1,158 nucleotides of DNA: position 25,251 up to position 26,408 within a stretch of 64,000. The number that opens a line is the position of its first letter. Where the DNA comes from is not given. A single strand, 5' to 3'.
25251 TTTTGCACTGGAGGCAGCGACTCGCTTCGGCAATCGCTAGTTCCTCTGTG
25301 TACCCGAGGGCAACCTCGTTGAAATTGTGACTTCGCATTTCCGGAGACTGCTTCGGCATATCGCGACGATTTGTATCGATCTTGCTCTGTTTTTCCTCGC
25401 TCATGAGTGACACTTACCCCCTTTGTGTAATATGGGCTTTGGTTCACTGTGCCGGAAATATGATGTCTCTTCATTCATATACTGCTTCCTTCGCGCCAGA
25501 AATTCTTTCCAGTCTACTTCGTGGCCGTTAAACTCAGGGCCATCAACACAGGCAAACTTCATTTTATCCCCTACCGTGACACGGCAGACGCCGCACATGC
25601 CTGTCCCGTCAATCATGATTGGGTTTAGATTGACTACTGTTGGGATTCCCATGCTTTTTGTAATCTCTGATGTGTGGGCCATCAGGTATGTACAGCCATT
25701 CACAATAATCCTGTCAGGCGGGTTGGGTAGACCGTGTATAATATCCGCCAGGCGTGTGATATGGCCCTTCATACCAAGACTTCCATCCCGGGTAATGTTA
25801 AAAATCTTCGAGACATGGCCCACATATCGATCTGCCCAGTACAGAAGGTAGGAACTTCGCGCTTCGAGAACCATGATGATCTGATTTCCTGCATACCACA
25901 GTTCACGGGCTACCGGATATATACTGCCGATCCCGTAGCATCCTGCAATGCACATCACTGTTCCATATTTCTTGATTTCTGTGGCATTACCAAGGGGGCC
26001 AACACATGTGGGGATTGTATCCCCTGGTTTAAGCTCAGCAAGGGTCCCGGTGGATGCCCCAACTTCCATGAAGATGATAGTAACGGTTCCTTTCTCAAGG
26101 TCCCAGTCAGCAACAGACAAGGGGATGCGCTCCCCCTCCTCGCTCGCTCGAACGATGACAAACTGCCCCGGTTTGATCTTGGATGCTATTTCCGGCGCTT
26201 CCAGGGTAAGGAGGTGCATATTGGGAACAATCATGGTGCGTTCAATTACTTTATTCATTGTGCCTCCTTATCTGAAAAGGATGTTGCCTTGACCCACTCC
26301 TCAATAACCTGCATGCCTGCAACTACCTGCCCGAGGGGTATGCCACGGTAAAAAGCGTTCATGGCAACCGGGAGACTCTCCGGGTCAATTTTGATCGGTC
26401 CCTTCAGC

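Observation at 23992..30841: Five-cistron NuoE/NuoF/NuoG-like + NfnA/NfnB-like operon: candidate uncharacterised flavin-based electron-bifurcating NAD(H)/NADP(H)/ferredoxin enzyme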

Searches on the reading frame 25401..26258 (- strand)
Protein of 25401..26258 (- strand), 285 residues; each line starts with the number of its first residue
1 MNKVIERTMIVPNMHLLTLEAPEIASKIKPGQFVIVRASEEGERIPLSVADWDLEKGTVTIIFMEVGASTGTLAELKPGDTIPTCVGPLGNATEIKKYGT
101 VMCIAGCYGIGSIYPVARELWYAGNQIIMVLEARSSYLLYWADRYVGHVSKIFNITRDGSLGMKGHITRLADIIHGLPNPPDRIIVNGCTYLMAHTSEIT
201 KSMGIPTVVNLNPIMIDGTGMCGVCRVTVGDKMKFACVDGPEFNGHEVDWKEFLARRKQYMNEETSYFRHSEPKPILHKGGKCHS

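Call 4: search_protein_families(library=pfam, proteins=[window:25401-26258:-])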
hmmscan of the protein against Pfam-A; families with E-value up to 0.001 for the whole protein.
window:25401-26258:- (285 aa): 1 family
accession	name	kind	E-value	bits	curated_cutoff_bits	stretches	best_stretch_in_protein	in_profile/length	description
PF10418.14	DHODB_Fe-S_bind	-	1.6e-13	50.6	23.9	1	212-249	1-41/41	Iron-sulfur cluster binding domain of dihydroorotate dehydrogenase B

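Call 5: search_protein_families(library=ncbifam, proteins=[window:25401-26258:-], max_evalue=1e-10)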
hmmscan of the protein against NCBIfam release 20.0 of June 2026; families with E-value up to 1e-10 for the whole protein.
window:25401-26258:- (285 aa): 11 families
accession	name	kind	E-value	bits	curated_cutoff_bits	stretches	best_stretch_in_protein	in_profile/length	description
NF004862.0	PRK06222.1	subfamily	1.8e-99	332.8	220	1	1-271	1-271/281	sulfide/dihydroorotate dehydrogenase-like FAD/NAD-binding protein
NF009414.0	PRK12778.1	equivalog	4.9e-89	299.5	1103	1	1-272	1-272/752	bifunctional dihydroorotate dehydrogenase B NAD binding subunit/NADPH-dependent glutamate synthase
NF009413.0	PRK12775.1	equivalog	3.7e-67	227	1895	1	1-265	1-265/1006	putative trifunctional 2-polyprenylphenol hydroxylase/glutamate synthase subunit beta/ferritin domain-containing protein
NF009415.0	PRK12779.1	equivalog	1e-54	185.9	1519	1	3-265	652-935/944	putative bifunctional glutamate synthase subunit beta/2-polyprenylphenol hydroxylase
NF000796.0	PRK00054.1-1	equivalog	2.2e-30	105.8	224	1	26-260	27-247/254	dihydroorotate dehydrogenase electron transfer subunit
NF000798.0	PRK00054.1-3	equivalog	1.2e-27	97.1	219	1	2-248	8-242/244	dihydroorotate dehydrogenase electron transfer subunit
NF000799.0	PRK00054.1-4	equivalog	3.1e-23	82.2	314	1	4-248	9-256/258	dihydroorotate dehydrogenase electron transfer subunit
NF000797.0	PRK00054.1-2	equivalog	1.6e-18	66.9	270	1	3-245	18-262/267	dihydroorotate dehydrogenase electron transfer subunit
NF006220.0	PRK08345.1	subfamily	1.1e-14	54.4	395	0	14-123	27-135/294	cytochrome-c3 hydrogenase subunit gamma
NF040835.1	sulfhyd_HydG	equivalog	3e-13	49.7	650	1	13-244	33-280/292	NADPH-dependent hydrogenase/sulfhydrogenase 1 subunit gamma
NF004470.0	PRK05802.1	equivalog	5.1e-13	48.7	313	1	3-233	69-310/330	sulfide/dihydroorotate dehydrogenase-like FAD/NAD-binding protein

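Call 34: search_solved_structures(query=window:25401-26258:-, max_evalue=1e-20, show_alignments=2)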
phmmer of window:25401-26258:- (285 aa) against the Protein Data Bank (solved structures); distinct sequences matched with E-value up to 1e-20: 3.
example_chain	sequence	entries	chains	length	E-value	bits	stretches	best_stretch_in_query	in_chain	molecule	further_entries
5jca_S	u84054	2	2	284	5.6e-71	242.1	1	2-263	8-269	NADH-dependent Ferredoxin:NADP Oxidoreductase (NfnI) subunit beta | NADH-dependent Ferredoxin:NADP Oxidoreductase subunit beta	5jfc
4ylf_A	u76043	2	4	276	7.4e-67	228.6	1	1-268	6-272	Dihydroorotate dehydrogenase B (NAD(+)), electron transfer subunit homolog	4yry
5vj7_B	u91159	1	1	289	1e-50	175.6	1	2-261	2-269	Ferredoxin-NADP(+) reductase subunit alpha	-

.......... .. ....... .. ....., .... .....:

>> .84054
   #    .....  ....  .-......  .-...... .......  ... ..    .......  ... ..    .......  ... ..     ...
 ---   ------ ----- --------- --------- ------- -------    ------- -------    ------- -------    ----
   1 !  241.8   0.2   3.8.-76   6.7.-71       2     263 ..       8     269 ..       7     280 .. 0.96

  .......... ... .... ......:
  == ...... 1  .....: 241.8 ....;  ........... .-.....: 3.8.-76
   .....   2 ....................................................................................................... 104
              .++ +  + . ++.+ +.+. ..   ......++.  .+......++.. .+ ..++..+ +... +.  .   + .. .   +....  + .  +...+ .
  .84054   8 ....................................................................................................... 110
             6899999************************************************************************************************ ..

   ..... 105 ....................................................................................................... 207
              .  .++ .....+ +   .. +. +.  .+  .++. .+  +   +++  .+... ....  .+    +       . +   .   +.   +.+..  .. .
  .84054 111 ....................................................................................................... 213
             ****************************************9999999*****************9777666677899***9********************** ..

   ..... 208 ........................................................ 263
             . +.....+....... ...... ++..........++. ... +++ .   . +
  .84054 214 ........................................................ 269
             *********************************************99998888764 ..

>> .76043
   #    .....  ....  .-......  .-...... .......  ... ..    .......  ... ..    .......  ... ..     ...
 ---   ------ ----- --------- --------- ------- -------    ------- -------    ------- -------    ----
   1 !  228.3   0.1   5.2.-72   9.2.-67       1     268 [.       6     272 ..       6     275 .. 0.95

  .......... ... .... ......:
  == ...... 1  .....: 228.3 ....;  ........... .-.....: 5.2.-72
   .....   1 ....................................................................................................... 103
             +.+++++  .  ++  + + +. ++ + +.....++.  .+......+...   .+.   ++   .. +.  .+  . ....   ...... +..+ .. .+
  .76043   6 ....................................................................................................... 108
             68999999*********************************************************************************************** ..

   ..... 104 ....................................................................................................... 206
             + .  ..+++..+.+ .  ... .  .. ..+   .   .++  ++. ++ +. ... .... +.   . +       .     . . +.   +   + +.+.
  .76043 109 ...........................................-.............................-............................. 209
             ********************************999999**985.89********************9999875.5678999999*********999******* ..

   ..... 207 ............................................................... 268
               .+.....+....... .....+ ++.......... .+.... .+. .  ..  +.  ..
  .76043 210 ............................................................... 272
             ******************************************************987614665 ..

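Call 79: search_solved_structures(query=window:25401-26258:-, max_evalue=1e-20, show_alignments=3)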
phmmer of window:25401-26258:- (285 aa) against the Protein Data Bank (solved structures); distinct sequences matched with E-value up to 1e-20: 3.
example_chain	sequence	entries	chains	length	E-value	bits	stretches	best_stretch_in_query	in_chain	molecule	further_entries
5jca_S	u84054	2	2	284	5.6e-71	242.1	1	2-263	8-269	NADH-dependent Ferredoxin:NADP Oxidoreductase (NfnI) subunit beta | NADH-dependent Ferredoxin:NADP Oxidoreductase subunit beta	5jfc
4ylf_A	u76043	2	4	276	7.4e-67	228.6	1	1-268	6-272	Dihydroorotate dehydrogenase B (NAD(+)), electron transfer subunit homolog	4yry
5vj7_B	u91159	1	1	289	1e-50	175.6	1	2-261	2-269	Ferredoxin-NADP(+) reductase subunit alpha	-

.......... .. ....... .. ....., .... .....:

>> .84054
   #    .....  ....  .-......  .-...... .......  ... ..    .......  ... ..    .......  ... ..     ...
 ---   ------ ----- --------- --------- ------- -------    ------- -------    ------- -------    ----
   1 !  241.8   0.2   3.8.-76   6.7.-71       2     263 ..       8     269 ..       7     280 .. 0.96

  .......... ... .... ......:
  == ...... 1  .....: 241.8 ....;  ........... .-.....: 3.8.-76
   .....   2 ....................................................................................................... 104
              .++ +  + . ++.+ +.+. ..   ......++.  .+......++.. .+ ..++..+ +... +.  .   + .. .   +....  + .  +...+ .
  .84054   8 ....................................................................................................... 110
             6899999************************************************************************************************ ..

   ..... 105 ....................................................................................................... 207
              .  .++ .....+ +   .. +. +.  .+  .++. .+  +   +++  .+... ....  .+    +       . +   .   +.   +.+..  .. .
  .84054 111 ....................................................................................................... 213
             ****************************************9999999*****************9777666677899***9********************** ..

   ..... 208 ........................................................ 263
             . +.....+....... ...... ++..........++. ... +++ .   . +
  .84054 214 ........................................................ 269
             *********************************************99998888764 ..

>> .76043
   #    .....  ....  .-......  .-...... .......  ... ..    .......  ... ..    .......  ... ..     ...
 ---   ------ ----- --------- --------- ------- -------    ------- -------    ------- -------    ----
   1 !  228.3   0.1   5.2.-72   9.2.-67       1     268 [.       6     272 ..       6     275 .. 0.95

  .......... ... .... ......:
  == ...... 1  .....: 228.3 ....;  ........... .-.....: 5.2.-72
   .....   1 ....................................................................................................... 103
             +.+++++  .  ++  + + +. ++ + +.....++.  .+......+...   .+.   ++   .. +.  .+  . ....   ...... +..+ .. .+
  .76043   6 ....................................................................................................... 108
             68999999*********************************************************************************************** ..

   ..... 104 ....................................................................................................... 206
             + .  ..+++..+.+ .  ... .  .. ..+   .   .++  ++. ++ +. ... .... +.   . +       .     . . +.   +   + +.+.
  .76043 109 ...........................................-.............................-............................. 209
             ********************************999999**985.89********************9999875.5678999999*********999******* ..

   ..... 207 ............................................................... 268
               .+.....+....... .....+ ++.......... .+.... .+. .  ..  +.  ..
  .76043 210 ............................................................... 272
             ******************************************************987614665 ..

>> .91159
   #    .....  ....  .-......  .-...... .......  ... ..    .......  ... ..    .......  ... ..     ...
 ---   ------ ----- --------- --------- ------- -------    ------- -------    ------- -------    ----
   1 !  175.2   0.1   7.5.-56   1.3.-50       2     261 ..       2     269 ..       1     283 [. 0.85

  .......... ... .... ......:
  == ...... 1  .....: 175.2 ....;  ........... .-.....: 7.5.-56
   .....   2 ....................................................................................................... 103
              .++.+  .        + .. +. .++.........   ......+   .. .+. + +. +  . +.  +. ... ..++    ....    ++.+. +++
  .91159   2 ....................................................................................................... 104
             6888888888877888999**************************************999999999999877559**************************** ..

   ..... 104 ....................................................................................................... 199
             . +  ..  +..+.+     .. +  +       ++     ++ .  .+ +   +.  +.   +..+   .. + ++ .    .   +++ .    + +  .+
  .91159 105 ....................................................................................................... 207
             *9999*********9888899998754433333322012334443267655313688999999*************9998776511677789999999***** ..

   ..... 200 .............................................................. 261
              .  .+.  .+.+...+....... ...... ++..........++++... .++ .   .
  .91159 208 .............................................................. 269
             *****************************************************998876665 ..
